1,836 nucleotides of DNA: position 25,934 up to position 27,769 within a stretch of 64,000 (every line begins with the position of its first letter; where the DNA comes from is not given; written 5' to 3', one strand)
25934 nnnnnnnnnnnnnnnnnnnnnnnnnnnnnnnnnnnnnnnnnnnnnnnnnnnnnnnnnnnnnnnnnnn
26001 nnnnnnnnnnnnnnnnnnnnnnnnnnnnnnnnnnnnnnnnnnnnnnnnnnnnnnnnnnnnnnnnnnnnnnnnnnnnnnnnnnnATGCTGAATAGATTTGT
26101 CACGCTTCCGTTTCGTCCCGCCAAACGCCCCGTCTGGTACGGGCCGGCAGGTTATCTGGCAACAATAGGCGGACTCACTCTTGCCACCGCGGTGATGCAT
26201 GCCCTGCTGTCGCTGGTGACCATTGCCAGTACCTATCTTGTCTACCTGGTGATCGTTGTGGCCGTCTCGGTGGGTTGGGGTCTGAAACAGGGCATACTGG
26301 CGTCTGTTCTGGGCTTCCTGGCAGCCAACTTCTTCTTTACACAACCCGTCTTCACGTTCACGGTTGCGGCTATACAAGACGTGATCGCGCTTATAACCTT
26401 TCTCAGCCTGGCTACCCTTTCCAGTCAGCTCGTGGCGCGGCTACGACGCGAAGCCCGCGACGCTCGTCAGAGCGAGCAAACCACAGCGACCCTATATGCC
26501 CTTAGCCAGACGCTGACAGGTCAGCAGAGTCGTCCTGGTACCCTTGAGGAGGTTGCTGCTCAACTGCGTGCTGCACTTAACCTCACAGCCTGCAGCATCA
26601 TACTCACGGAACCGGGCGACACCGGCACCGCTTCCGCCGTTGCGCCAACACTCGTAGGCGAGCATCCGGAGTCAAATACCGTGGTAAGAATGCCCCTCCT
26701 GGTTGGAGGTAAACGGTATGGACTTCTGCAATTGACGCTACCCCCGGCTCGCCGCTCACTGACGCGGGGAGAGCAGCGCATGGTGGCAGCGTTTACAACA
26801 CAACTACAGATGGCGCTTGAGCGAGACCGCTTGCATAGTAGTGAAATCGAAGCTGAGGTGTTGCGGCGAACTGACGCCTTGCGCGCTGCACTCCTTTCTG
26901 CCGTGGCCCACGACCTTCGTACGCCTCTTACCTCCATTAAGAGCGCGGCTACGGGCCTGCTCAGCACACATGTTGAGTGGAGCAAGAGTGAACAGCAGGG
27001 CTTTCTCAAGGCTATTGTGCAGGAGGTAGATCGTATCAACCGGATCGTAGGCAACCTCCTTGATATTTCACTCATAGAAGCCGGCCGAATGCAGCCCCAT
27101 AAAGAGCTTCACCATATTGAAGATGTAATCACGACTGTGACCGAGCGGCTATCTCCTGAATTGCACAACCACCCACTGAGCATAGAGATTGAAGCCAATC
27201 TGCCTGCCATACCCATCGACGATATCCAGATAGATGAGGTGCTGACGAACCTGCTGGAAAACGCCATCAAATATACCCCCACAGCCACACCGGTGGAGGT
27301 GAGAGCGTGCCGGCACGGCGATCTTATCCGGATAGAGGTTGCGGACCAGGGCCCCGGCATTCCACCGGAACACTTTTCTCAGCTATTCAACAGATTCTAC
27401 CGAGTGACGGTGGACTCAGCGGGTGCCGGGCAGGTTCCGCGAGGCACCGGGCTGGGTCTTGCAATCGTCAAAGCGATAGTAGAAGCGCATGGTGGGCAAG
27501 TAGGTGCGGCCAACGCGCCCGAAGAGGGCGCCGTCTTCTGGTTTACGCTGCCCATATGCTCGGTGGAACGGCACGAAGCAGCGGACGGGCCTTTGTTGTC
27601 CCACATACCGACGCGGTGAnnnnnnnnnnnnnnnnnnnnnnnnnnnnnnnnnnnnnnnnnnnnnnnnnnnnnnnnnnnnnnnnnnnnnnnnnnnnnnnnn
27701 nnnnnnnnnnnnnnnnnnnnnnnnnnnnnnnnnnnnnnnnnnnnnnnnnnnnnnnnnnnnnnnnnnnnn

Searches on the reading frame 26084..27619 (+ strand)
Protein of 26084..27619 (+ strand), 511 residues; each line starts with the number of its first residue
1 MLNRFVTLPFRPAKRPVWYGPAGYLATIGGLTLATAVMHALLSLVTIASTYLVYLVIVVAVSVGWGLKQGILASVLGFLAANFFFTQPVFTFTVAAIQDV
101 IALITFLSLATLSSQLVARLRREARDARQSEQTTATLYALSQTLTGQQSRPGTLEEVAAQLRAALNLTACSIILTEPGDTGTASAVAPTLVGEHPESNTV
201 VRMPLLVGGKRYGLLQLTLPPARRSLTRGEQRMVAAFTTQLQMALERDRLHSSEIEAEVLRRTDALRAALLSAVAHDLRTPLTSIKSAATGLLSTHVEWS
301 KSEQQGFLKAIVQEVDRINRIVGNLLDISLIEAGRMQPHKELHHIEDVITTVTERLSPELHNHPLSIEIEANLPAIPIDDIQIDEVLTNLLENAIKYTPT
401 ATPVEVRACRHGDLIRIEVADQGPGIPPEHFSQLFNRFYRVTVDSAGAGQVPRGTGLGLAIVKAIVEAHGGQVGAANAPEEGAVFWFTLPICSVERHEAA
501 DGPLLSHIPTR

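Call 55: search_protein_families(library=pfam, max_evalue=0.001, proteins=[window:26084-27619:+])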
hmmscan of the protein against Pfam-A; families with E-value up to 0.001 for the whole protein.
window:26084-27619:+ (511 aa): 5 families
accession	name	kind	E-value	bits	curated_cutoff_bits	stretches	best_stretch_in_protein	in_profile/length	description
PF02518.31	HATPase_c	-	3.4e-29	102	26.4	1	379-491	2-109/111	Histidine kinase-, DNA gyrase B-, and HSP90-like ATPase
PF13493.11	DUF4118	-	6.9e-25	87.3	28.4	1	24-129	1-106/107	Domain of unknown function (DUF4118)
PF00512.31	HisKA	-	1.9e-15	57.1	26.9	1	267-334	2-66/66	His Kinase A (phospho-acceptor) domain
PF13581.12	HATPase_c_2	-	9.9e-07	29.2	27.4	1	383-468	36-111/127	Histidine kinase-like ATPase domain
PF01590.32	GAF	-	8.9e-05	23.5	22.4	0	192-245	82-133/133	GAF domain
